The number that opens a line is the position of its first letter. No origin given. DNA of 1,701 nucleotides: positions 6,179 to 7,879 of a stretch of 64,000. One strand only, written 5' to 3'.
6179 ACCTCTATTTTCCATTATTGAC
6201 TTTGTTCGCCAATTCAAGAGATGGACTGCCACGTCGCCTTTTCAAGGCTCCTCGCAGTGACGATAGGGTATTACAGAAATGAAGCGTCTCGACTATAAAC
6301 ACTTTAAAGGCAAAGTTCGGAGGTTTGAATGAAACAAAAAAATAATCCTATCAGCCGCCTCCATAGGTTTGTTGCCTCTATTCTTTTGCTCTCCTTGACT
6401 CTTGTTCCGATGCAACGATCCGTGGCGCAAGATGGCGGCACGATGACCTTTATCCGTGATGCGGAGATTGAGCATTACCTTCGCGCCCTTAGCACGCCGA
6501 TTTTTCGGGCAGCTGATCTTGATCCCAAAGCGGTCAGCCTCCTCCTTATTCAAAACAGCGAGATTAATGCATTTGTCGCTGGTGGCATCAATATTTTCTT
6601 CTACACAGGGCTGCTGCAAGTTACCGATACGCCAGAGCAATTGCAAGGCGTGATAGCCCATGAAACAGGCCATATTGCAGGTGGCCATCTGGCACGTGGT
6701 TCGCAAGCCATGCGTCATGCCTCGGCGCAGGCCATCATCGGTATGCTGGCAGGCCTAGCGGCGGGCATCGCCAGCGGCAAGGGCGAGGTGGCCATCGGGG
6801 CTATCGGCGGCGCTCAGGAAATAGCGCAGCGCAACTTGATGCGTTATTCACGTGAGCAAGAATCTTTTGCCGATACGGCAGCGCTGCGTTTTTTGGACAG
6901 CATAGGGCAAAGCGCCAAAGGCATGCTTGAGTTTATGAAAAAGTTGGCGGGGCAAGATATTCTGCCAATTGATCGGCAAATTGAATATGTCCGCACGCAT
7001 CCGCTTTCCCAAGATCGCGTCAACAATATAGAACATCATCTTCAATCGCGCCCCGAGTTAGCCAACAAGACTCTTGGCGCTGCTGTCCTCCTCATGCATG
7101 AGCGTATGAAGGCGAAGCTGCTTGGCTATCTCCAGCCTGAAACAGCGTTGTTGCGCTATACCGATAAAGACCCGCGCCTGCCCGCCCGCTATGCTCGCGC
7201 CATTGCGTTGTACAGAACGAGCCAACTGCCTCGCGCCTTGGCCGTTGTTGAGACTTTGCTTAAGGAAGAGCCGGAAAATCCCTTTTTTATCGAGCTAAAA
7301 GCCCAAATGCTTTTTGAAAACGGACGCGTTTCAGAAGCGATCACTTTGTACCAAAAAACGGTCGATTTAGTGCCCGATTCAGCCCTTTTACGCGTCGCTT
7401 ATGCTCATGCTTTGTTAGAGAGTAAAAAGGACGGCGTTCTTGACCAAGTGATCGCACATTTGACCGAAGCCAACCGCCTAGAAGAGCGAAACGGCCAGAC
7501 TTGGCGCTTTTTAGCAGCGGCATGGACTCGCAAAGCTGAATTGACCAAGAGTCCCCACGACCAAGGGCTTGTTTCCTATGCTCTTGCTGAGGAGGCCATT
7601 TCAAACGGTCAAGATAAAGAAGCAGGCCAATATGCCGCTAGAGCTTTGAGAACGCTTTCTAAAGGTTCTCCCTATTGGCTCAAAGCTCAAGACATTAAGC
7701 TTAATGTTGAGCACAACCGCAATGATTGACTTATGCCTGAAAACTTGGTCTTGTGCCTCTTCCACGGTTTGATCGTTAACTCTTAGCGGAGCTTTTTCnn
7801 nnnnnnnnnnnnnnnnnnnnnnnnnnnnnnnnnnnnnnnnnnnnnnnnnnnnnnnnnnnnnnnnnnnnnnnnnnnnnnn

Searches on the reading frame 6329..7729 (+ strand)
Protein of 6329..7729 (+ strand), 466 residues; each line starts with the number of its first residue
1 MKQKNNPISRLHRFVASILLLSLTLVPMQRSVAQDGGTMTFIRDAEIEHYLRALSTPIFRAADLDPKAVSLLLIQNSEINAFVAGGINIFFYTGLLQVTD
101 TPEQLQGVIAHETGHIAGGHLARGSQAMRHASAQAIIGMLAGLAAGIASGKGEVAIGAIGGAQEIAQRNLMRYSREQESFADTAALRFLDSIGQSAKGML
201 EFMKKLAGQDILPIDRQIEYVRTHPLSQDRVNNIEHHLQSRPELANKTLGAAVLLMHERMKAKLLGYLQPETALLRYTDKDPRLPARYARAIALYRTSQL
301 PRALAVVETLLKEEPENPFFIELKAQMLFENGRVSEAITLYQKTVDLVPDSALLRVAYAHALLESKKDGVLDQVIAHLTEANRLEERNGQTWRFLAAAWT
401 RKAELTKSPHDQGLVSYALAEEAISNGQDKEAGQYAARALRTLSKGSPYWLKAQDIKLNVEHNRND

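Call 77: search_protein_families(library=pfam, proteins=[window:6329-7729:+], max_evalue=0.00001)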
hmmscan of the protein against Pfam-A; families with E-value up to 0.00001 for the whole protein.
window:6329-7729:+ (466 aa): 8 families
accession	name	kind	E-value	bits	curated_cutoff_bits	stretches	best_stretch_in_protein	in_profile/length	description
PF01435.24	Peptidase_M48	-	7.7e-27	94.8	20.3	1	52-236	8-184/186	Peptidase family M48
PF13432.12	TPR_16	-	1.4e-09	38.6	32.7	1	288-352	1-65/65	Tetratricopeptide repeat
PF13428.12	TPR_14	-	2.9e-09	37.1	23.5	0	324-360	7-43/44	Tetratricopeptide repeat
PF14559.12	TPR_19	-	3.8e-08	34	25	0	328-366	1-39/68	Tetratricopeptide repeat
PF23914.1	TPR_CcmH_CycH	-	1.1e-07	32.2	42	0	278-350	80-153/158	Cytochrome c-type biogenesis protein H TPR domain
PF07719.23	TPR_2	-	1.3e-07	31.6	27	0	324-350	7-33/34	Tetratricopeptide repeat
PF24575.1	TPR_Slam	-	1.9e-07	31.9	35.2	0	324-367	53-96/104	Surface lipoprotein assembly modifier, N-terminal TPR repeats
PF13429.12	TPR_15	-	2.5e-07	30.8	26.2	1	296-401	125-226/280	Tetratricopeptide repeat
